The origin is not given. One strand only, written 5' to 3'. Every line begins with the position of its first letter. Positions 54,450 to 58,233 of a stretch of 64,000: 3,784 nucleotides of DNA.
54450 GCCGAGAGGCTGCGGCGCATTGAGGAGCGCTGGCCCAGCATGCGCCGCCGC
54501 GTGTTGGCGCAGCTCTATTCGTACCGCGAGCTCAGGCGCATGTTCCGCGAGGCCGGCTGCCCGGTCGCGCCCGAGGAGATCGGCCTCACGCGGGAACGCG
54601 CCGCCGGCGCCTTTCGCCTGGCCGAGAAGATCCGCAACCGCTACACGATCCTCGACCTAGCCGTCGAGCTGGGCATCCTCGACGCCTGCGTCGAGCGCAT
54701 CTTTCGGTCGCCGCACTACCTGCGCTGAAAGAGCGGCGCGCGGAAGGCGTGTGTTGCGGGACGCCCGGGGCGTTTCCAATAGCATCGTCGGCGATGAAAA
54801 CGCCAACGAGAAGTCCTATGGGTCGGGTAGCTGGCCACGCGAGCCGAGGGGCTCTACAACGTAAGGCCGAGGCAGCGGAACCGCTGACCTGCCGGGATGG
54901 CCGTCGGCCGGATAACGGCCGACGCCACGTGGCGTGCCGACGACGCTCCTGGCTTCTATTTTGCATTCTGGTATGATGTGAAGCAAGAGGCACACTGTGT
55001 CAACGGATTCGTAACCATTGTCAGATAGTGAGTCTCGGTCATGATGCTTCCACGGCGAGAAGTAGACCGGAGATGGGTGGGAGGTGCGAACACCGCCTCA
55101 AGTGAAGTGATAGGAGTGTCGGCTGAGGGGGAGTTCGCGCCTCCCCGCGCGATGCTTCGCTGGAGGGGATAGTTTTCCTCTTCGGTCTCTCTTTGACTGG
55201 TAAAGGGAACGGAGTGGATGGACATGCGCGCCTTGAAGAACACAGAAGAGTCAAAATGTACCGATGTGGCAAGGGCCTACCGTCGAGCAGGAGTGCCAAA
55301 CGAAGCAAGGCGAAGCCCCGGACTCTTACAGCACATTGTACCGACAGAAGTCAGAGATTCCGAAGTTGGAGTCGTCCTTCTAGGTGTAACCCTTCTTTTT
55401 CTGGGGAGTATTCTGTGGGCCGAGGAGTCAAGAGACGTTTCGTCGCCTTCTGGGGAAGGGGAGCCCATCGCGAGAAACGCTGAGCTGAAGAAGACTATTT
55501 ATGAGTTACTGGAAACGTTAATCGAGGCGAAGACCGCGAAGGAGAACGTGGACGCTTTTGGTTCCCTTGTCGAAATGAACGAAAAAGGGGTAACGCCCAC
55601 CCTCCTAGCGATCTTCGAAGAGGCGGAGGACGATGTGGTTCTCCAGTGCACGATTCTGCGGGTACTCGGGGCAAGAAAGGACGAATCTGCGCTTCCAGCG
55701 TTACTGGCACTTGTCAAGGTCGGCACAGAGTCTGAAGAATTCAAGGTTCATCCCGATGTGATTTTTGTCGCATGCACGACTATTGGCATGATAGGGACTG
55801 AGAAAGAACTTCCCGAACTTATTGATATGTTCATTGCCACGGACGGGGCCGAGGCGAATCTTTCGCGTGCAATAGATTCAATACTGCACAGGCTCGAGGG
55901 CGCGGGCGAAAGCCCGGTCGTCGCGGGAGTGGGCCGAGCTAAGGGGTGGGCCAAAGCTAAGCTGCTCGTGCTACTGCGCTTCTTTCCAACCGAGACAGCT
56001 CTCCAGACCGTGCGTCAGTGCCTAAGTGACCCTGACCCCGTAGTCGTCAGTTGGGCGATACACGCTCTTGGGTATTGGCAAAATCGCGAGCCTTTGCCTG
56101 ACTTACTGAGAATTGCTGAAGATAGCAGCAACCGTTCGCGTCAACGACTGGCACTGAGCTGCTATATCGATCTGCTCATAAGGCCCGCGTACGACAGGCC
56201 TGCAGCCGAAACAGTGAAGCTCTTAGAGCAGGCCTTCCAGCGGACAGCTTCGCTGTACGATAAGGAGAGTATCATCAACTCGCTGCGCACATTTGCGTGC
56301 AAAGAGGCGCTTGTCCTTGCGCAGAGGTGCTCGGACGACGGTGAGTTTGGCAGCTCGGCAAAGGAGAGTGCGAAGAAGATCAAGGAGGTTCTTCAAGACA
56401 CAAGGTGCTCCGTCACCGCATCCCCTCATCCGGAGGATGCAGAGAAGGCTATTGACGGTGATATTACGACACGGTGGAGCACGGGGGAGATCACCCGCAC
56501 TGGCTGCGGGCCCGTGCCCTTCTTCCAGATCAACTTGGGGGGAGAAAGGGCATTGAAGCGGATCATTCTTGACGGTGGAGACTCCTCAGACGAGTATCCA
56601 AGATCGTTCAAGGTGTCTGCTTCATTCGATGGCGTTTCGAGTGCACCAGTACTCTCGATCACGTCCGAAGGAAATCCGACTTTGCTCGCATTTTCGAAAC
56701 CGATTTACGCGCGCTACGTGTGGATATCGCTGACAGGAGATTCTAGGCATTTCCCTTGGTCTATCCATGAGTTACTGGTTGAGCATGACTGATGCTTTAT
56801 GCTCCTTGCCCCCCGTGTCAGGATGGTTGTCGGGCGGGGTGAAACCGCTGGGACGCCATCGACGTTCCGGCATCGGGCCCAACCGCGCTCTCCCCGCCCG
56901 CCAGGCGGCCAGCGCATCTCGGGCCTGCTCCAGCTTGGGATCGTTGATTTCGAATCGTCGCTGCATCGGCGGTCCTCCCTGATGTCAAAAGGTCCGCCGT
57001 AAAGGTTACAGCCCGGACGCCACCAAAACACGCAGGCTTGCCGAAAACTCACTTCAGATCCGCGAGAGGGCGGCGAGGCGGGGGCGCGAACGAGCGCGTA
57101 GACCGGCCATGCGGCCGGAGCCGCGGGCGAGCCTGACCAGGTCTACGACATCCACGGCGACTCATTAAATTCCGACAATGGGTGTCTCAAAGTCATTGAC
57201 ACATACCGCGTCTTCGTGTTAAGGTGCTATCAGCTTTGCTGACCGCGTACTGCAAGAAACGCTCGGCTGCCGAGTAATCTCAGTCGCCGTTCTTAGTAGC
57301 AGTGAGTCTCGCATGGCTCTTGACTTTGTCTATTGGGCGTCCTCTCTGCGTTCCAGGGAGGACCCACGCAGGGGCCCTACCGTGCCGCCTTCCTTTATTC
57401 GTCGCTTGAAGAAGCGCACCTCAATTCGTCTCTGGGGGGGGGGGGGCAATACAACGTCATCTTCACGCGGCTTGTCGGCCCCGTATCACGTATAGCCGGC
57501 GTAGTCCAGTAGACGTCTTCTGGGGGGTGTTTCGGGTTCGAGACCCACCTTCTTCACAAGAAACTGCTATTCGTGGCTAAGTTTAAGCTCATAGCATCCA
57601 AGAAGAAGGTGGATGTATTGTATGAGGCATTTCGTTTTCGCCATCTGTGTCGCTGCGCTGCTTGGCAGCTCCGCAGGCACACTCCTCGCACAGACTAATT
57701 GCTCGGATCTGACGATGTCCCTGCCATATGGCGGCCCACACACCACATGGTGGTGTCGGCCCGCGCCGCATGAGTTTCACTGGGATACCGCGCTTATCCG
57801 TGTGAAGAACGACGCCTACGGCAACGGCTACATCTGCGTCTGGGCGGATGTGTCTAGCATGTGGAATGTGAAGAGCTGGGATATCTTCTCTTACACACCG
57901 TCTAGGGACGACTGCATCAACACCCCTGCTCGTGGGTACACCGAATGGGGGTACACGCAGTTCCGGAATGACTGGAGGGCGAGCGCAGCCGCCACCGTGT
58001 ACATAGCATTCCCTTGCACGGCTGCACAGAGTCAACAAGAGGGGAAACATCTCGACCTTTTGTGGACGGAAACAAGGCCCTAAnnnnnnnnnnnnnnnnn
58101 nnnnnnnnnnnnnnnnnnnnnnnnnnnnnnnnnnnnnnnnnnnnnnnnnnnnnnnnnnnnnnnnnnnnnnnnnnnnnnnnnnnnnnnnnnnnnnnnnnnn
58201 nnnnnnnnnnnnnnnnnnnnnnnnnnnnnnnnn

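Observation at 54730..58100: Compositionally distinct lower-GC segment carrying a HEAT/discoidin membrane protein and a small Cys-rich secreted protein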

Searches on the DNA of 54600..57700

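Call 18: search_rna_families(source=window, start=54600, end=57700, threshold=evalue, max_evalue=1)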
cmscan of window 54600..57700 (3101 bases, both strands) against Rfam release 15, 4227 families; matches with E-value up to 1: 1.
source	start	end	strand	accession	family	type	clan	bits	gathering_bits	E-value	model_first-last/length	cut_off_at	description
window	55077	55149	+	RF03579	mir-2058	Gene; miRNA;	-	27.1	90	0.036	1-72/72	no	mir-2058 microRNA precursor family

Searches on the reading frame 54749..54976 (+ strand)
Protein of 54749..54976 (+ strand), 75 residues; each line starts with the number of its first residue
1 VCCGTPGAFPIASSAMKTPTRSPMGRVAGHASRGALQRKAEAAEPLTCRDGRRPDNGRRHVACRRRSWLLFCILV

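Call 36: search_protein_families(library=pfam, proteins=[window:54749-54976:+], max_evalue=1)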
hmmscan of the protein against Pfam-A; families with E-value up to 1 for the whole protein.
window:54749-54976:+ (75 aa): 0 families

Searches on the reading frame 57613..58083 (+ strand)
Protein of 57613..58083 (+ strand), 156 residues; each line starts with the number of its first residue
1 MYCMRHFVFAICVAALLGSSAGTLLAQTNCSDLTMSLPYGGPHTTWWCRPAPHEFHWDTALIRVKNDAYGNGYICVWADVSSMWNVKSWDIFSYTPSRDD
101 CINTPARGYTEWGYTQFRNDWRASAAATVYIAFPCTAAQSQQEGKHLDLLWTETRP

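Call 4: search_protein_families(library=pfam, proteins=[window:57613-58083:+], max_evalue=0.01)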
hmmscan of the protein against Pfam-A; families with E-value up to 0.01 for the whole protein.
window:57613-58083:+ (156 aa): 0 families

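Call 13: find_homologous_proteins(query=window:57613-58083:+)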
Query window:57613-58083:+ (156 aa): 1 proteins with E <= 0.001 among 11 candidates.
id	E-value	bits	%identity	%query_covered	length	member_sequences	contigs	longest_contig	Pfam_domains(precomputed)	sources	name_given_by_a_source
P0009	4.3e-105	367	100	98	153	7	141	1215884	-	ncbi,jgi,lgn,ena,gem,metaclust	metaclust:\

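Call 36: search_protein_families(library=pfam, proteins=[window:57622-58083:+], max_evalue=1)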
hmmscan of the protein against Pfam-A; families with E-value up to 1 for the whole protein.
window:57622-58083:+ (153 aa): 0 families

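Call 38: search_protein_families(library=phrogs, proteins=[window:57622-58083:+], max_evalue=0.01)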
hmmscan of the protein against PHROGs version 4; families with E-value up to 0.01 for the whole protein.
window:57622-58083:+ (153 aa): 0 families

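Call 39: search_protein_families(library=padloc, proteins=[window:57622-58083:+], max_evalue=0.01)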
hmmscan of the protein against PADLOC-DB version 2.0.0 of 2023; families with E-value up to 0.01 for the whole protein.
window:57622-58083:+ (153 aa): 0 families

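Call 40: search_protein_families(library=ncbifam, proteins=[window:57622-58083:+], max_evalue=0.01)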
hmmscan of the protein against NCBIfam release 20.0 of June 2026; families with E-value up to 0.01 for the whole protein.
window:57622-58083:+ (153 aa): 0 families

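Call 41: search_protein_representatives(protein=window:57622-58083:+)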
Query: 153 residues. Proteins with E-value up to 0.001 (for the whole library): 4; up to 1e-10: 2; up to 1e-30: 1. The best 4 are listed.
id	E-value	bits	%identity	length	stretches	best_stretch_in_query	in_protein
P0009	1.2e-105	366.7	100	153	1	1-153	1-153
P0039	5.4e-15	71.7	40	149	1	24-150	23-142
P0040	3.8e-06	42.9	38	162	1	53-151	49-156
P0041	1.2e-04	38.1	29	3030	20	3-47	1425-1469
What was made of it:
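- The small protein's only two relatives in 1.84 billion representative proteins (call 41) each sit first in the same order: small gene, ~700-aa CarboxypepD_reg protein, ~1195-aa FG-GAP protein.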

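Call 43: find_encoding_contigs(protein=P0039, flank=10000, max_places=4)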
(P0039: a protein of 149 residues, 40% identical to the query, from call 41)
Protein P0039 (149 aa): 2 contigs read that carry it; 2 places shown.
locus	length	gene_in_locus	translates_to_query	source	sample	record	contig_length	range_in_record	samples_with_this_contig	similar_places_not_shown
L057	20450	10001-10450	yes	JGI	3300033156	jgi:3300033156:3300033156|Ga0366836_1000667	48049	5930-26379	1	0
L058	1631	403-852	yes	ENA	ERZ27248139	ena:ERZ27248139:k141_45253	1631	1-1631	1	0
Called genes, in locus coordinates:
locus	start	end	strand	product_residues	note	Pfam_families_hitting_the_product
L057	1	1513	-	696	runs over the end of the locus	PF05048:NosD (faint), PF13229:Beta_helix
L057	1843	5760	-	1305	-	PF00069:Pkinase, PF07714:PK_Tyr_Ser-Thr, PF13432:TPR_16 (weak), PF00515:TPR_1 (weak), PF07719:TPR_2 (weak), PF12895:ANAPC3 (weak), PF13424:TPR_12, PF11721:Malectin, +13 more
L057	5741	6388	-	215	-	PF07638:Sigma70_ECF, PF04542:Sigma70_r2 (weak), PF20057:DUF6456 (faint), PF08281:Sigma70_r4_2, PF04545:Sigma70_r4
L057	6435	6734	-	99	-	-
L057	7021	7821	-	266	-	-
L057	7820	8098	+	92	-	-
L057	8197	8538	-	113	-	-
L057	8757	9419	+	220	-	-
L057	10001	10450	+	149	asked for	-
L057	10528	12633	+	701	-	PF02369:Big_1 (faint), PF00775:Dioxygenase_C (faint), PF13715:CarbopepD_reg_2 (faint), PF17802:SpaA (faint), PF24107:DUF7382 (faint), PF13620:CarboxypepD_reg (weak), PF13620:CarboxypepD_reg, PF13620:CarboxypepD_reg, +4 more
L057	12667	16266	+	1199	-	PF13517:FG-GAP_3 (faint), PF01839:FG-GAP (faint)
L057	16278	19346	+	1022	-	PF01326:PPDK_N, PF00404:Dockerin_1 (faint)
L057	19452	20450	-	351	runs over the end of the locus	PF02424:ApbE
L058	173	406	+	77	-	-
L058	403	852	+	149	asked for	-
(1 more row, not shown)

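Call 44: find_encoding_contigs(protein=P0040, flank=10000, max_places=4)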
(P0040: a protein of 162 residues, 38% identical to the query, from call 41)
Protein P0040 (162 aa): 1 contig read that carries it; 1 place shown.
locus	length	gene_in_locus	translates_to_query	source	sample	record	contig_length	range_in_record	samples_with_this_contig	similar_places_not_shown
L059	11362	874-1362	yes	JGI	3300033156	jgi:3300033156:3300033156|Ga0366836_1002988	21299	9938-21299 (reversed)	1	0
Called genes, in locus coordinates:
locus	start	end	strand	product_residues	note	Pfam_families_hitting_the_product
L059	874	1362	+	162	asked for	-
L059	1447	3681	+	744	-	PF02369:Big_1 (faint), PF13715:CarbopepD_reg_2 (faint), PF13620:CarboxypepD_reg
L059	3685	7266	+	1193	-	PF01839:FG-GAP (faint), PF13517:FG-GAP_3 (faint)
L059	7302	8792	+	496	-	PF01839:FG-GAP (faint), PF13517:FG-GAP_3, PF00404:Dockerin_1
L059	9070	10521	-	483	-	PF04932:Wzy_C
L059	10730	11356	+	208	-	PF02585:PIG-L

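Call 52: predict_structure(alignment_id=A1)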
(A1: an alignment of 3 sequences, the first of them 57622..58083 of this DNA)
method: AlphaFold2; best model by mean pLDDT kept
length: 153 residues; sequences in the alignment: 3
mean_pLDDT: 76.2   pTM: 0.69
mean pLDDT of the five models: 76.2, 75.6, 74.3, 72.8, 58.2
residues with pLDDT >= 90: 41; 70-90: 67; 50-70: 19; < 50: 26
segments of 3 or more residues with pLDDT < 50: 1-21, 46-48
pLDDT, mean of each block of 10 residues (from residue 1): 46 45 74 76 52 79 90 87 85 80 90 82 89 91 85 51
secondary structure, 60 per line:
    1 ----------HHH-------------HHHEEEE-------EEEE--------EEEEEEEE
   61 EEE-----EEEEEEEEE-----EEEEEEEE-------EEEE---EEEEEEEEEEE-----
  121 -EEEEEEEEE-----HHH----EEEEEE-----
elements in order: E30-33 E41-44 E53-63 E69-77 E83-90 E98-101 E105-115 E122-130 E143-148

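Call 57: fold_search(model_id=the predicted structure, library=pdb)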
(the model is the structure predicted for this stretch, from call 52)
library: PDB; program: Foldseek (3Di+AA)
matches with E <= 10: 1488; with E <= 0.001: 3
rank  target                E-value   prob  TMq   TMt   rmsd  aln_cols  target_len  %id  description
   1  2r39                  3.4e-04  1.00  0.42  0.57   5.5       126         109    6  Crystal structure of FixG-related protein from Vibrio parahaemolyticus (released 2007-09-11)
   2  1pzd                  8.4e-04  0.94  0.28  0.17  13.6       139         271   13  Structural Identification of a conserved appendage domain in the carboxyl-terminus of the COPI gamma-subunit. (released 2003-10-14)
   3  7e1y_A                8.9e-04  1.00  0.42  0.14   7.6       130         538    8  Staphylothermus marinus amylopullulanase -SmApu (released 2022-02-09)
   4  2cri_MODEL_1_A        1.6e-03  0.99  0.34  0.35  13.3       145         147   10  Solution structure of the MSP domain of mouse VAMP-associated proteinA (released 2005-11-20)
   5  3vta_A                1.8e-03  1.00  0.42  0.13   4.3       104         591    6  Crystal Structure of cucumisin, a subtilisin-like endoprotease from Cucumis melo L (released 2012-08-08)
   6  4yn3_A                1.9e-03  1.00  0.43  0.13   4.4       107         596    6  Crystal structure of Cucumisin complex with pro-peptide (released 2016-03-09)
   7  4r4g                  2.3e-03  1.00  0.39  0.21   8.8       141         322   11  Crystal structure of a putative lipoprotein (ycdA) from Bacillus subtilis subsp. subtilis str. 168 at 2.62 A resolution (released 2014-09-17)
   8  3vta_B                2.4e-03  1.00  0.42  0.13   4.3       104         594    6  Crystal Structure of cucumisin, a subtilisin-like endoprotease from Cucumis melo L (released 2012-08-08)
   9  4bcx                  2.6e-03  0.99  0.33  0.39   7.2       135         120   14  gamma 2 adaptin EAR domain crystal structure (released 2013-07-10)
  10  6tqr_A                2.9e-03  0.99  0.30  0.36   6.1       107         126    8  The crystal structure of the MSP domain of human VAP-A in complex with the Phospho-FFAT motif of STARD3. (released 2020-11-18)
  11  1iu1_A                3.4e-03  0.99  0.37  0.45   6.8       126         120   13  Crystal structure of human gamma1-adaptin ear domain (released 2002-07-10)
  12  8jmw_A                4.0e-03  1.00  0.43  0.14   3.4        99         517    9  Fibril form of serine peptidase Vpr (released 2023-12-06)
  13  2rr3_MODEL_1_A        4.0e-03  0.99  0.34  0.39   6.2       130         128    9  Solution structure of the complex between human VAP-A MSP domain and human OSBP FFAT motif (released 2010-03-23)
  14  5cn1_C                4.5e-03  0.97  0.32  0.38   7.2       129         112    8  Crystal structure of yeast GGA1_GAE domain-P21 (released 2016-07-20)
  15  1xvs_A                5.0e-03  0.99  0.38  0.45   9.6       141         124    8  Crystal structure of apaG Protein from Vibrio cholerae (released 2004-12-14)
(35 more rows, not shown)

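Call 63: find_encoding_contigs(protein=P0053, flank=10000, max_places=4)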
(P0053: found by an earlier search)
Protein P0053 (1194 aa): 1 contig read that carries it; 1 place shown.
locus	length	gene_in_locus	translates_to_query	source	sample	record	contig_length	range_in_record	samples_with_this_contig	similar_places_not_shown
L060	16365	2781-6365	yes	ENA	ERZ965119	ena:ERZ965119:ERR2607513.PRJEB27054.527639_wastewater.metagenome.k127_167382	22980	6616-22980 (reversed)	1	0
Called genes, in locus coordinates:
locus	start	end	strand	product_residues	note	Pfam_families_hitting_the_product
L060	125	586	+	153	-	-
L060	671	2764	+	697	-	PF13715:CarbopepD_reg_2 (faint), PF13620:CarboxypepD_reg, PF09430:EMC7_beta-sandw (faint), PF13620:CarboxypepD_reg (weak)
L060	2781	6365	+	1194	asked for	PF13517:FG-GAP_3 (faint), PF01839:FG-GAP (faint)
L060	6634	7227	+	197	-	PF04930:FUN14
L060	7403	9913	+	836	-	PF00343:Phosphorylase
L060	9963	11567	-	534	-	PF14522:Cytochrome_C7 (faint)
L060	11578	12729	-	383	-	PF00034:Cytochrom_C, PF13442:Cytochrome_CBB3, PF13557:Phenol_MetA_deg (weak)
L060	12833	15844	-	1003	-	PF00326:Peptidase_S9 (faint)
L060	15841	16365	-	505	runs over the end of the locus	PF00474:SSF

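Call 64: find_encoding_contigs(protein=P0045, flank=10000, max_places=4)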
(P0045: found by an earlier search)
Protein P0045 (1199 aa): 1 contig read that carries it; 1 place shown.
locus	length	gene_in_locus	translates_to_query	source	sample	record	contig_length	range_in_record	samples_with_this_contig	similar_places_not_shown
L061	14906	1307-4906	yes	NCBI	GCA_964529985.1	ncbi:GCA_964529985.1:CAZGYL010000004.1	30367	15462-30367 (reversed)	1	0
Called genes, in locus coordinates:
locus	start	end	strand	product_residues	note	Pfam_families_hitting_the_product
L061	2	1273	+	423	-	?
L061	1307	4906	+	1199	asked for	PF13517:FG-GAP_3 (faint), PF01839:FG-GAP (faint)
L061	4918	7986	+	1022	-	PF01326:PPDK_N, PF00404:Dockerin_1 (faint)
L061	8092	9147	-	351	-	PF02424:ApbE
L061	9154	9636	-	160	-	PF00571:CBS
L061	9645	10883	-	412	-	PF00111:Fer2, PF00970:FAD_binding_6, PF00175:NAD_binding_1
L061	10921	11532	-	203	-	PF02508:Rnf-Nqr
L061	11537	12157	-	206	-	PF02508:Rnf-Nqr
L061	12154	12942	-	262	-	PF04205:FMN_bind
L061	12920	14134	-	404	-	PF03116:NQR2_RnfD_RnfE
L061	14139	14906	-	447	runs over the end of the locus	PF05896:NQRA_N, PF24836:NQRA_2nd, PF11973:NQRA_SLBB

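Call 69: list_cluster_members(proteins=[P0039, P0040, P0009])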
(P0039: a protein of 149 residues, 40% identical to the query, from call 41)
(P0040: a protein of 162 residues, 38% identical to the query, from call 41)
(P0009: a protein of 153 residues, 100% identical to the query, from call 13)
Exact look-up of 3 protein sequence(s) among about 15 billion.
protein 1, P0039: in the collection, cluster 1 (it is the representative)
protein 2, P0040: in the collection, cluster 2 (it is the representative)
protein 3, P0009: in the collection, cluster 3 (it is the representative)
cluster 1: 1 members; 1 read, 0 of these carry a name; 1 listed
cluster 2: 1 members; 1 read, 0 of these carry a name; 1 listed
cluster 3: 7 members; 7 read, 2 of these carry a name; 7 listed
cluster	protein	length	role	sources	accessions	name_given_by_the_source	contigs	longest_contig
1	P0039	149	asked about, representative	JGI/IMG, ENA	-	-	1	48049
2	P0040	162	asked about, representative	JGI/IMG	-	-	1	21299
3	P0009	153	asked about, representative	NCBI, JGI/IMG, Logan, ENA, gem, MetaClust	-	\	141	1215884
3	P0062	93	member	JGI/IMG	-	hypothetical protein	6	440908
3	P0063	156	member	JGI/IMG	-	-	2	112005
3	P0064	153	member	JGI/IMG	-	-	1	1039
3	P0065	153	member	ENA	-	-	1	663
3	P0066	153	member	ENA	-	-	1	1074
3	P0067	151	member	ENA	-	-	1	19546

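Call 70: find_encoding_contigs(protein=P0067, flank=3000, max_places=4)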
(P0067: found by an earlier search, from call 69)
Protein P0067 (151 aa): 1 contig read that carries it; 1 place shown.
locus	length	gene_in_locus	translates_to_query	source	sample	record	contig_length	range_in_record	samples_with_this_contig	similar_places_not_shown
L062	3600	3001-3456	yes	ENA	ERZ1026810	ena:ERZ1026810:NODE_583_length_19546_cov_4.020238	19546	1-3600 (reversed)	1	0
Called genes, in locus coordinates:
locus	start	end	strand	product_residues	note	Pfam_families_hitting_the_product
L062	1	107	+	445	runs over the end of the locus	PF13685:Fe-ADH_2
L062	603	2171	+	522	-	PF13646:HEAT_2 (weak), PF00754:F5_F8_type_C, PF22633:F5_F8_type_C_2 (weak)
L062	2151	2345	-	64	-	-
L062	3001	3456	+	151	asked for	-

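Call 71: find_encoding_contigs(protein=P0066, flank=3000, max_places=4)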
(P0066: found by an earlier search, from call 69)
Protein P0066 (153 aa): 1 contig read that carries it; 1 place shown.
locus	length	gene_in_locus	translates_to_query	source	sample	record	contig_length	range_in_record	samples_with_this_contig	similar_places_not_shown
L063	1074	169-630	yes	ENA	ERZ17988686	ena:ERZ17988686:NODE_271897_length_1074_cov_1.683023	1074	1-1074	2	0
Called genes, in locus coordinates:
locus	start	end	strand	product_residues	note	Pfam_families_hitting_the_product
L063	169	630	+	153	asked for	-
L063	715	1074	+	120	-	?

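Call 72: find_encoding_contigs(protein=P0064, flank=3000, max_places=4)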
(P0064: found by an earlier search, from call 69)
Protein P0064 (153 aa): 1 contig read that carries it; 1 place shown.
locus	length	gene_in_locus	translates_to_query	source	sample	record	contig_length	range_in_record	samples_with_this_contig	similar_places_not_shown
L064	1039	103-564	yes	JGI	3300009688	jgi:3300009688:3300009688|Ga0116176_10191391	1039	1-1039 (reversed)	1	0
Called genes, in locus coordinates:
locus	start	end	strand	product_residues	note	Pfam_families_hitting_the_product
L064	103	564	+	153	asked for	-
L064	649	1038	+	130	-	?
